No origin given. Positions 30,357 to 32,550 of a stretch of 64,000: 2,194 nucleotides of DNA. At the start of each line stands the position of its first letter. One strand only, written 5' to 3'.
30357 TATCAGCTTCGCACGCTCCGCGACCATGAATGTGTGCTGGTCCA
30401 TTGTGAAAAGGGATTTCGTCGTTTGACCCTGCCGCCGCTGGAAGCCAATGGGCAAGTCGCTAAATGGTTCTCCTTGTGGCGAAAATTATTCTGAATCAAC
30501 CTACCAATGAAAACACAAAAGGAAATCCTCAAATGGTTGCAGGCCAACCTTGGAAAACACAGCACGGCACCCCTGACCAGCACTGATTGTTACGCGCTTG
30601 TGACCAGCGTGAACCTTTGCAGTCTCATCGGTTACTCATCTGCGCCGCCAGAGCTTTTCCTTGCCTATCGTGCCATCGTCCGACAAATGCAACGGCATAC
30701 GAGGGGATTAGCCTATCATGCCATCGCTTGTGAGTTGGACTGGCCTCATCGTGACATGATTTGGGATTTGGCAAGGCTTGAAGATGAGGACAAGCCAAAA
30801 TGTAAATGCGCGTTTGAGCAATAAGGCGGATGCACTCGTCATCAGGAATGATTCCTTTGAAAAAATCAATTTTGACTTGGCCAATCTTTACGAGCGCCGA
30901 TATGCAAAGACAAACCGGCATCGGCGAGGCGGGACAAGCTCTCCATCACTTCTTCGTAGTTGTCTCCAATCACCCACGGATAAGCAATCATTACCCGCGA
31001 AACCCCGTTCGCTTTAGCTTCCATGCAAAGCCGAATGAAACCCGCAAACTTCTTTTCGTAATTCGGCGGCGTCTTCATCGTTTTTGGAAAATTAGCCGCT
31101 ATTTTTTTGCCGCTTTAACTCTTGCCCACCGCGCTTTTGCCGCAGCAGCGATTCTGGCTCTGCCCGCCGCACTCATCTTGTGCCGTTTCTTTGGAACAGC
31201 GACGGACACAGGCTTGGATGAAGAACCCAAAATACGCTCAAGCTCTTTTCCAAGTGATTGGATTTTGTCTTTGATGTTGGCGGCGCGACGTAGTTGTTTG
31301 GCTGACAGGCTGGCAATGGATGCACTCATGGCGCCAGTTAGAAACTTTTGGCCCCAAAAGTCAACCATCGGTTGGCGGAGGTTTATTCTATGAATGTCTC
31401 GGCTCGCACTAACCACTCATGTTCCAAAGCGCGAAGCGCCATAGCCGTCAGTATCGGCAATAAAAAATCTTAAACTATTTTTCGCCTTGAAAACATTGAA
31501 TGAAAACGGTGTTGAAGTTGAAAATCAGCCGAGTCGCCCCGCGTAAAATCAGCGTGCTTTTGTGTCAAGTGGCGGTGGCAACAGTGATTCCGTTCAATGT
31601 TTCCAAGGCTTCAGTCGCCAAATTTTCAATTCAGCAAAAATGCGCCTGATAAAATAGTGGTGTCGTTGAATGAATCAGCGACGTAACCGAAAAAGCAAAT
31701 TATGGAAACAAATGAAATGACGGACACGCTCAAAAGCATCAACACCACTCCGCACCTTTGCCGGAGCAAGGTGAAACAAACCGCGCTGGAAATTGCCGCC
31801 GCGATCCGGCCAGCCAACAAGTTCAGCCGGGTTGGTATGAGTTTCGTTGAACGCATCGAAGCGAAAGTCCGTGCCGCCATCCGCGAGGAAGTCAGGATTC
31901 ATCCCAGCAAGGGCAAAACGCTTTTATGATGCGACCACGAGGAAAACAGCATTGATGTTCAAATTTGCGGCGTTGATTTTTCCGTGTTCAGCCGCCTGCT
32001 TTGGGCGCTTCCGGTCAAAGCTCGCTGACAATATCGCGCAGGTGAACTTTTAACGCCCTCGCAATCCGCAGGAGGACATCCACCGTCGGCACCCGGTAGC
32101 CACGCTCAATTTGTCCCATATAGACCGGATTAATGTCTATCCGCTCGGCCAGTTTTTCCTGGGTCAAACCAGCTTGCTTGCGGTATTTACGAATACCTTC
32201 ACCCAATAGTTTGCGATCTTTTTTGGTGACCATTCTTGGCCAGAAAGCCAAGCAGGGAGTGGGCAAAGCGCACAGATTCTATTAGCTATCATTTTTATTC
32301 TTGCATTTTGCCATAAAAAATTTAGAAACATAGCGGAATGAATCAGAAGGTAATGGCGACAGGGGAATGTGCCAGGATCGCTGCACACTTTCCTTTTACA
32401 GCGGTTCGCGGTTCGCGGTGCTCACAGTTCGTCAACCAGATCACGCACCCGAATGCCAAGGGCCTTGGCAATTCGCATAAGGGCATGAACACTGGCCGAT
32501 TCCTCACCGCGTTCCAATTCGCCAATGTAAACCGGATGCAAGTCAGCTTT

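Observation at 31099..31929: Candidate histone-fold protein divergently paired with an H-NS-like protein on the ICE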

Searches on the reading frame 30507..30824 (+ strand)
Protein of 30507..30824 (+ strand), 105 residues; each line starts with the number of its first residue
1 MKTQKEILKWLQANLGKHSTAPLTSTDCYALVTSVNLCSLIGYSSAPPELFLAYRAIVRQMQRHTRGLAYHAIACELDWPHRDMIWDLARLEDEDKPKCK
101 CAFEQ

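Call 3: search_protein_families(library=pfam, proteins=[window:30507-30824:+], max_evalue=1)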
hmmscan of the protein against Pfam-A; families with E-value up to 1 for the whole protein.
window:30507-30824:+ (105 aa): 0 families

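Call 6: search_protein_families(library=ncbifam, proteins=[window:30507-30824:+], max_evalue=1)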
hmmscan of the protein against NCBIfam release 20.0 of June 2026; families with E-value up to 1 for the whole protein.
window:30507-30824:+ (105 aa): 1 family
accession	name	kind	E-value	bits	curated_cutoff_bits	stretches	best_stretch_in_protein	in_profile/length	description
NF007513.0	PRK10117.1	equivalog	0.18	10.6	759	1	38-75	261-298/474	alpha,alpha-trehalose-phosphate synthase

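Call 20: search_protein_families(library=phrogs, proteins=[window:30507-30824:+], max_evalue=0.01)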
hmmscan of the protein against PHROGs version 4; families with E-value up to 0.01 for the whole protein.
window:30507-30824:+ (105 aa): 0 families

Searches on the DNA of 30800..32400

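Call 60: search_rna_families(source=window, start=30800, end=32400, threshold=evalue, max_evalue=1)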
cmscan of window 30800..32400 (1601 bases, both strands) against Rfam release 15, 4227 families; matches with E-value up to 1: 0.
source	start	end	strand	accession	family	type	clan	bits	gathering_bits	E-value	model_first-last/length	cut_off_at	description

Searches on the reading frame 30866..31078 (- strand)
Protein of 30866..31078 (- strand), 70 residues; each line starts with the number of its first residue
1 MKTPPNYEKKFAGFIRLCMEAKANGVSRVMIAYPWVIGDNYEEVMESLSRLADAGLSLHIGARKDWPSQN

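Call 3: search_protein_families(library=pfam, proteins=[window:30866-31078:-], max_evalue=1)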
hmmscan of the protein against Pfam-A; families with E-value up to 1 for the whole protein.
window:30866-31078:- (70 aa): 0 families

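Call 6: search_protein_families(library=ncbifam, proteins=[window:30866-31078:-], max_evalue=1)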
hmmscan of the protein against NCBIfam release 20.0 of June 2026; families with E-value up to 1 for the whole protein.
window:30866-31078:- (70 aa): 2 families
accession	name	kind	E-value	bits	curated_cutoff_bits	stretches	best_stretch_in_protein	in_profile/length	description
NF009669.0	PRK13190.1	equivalog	0.072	12.3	261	1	14-49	117-152/203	putative peroxiredoxin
NF009668.0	PRK13189.1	equivalog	0.17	11.1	211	1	21-55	133-167/224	peroxiredoxin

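Call 20: search_protein_families(library=phrogs, proteins=[window:30866-31078:-], max_evalue=0.01)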
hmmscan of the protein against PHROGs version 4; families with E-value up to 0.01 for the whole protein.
window:30866-31078:- (70 aa): 0 families

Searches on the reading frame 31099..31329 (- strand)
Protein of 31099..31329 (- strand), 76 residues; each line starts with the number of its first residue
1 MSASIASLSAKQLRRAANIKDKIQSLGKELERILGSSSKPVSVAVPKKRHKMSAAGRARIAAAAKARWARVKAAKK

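Call 3: search_protein_families(library=pfam, proteins=[window:31099-31329:-], max_evalue=1)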
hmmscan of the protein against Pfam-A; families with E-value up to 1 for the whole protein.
window:31099-31329:- (76 aa): 1 family
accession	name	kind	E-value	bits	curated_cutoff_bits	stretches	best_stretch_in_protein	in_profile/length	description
PF19286.4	ZSWIM1-3_C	-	0.18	12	27.6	1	20-39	5-24/45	Zinc finger SWIM domain-containing protein 1/3, C-terminal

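Call 6: search_protein_families(library=ncbifam, proteins=[window:31099-31329:-], max_evalue=1)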
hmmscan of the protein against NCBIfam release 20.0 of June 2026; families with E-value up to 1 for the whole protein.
window:31099-31329:- (76 aa): 0 families

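Call 20: search_protein_families(library=phrogs, proteins=[window:31099-31329:-], max_evalue=0.01)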
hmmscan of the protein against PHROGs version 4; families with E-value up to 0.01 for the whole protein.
window:31099-31329:- (76 aa): 0 families

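Call 55: find_homologous_proteins(query=window:31099-31326:-, max_evalue=0.01)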
Query window:31099-31326:- (75 aa): 1701 proteins with E <= 0.01 among 1851 candidates; the best 120 are listed.
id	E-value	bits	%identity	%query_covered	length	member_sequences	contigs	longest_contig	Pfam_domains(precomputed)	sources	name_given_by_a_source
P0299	2.1e-33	130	99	100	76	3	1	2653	-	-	-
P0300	3.5e-29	117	51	96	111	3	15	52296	-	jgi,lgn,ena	jgi:hypothetical protein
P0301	5.3e-29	116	51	96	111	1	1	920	-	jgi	-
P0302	2.1e-28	114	50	96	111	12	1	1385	-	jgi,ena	-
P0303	6.5e-28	113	81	69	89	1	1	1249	-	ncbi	-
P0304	9.9e-28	112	87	69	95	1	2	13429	-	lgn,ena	-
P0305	1.4e-27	112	74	99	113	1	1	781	-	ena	-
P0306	2.1e-27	111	85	83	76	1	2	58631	-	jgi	jgi:hypothetical protein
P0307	2.5e-27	111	76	99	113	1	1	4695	-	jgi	jgi:hypothetical protein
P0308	7.7e-27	110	72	99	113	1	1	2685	-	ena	-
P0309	8.1e-27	109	73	69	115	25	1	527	-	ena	-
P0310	9.0e-27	109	74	99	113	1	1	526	-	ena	-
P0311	9.1e-27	109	74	99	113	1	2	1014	-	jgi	jgi:hypothetical protein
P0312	1.0e-26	109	74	87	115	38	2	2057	-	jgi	jgi:hypothetical protein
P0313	1.1e-26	109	74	99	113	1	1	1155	-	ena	-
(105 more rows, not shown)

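Call 86: search_solved_structures(query=window:31099-31326:-, max_evalue=10, show_alignments=2)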
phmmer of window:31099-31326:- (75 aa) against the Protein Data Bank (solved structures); distinct sequences matched with E-value up to 10: 1.
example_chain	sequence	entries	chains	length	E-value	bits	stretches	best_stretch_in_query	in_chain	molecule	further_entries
4mxm_A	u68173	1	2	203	1.5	12.9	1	10-62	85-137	Transcriptional regulator I2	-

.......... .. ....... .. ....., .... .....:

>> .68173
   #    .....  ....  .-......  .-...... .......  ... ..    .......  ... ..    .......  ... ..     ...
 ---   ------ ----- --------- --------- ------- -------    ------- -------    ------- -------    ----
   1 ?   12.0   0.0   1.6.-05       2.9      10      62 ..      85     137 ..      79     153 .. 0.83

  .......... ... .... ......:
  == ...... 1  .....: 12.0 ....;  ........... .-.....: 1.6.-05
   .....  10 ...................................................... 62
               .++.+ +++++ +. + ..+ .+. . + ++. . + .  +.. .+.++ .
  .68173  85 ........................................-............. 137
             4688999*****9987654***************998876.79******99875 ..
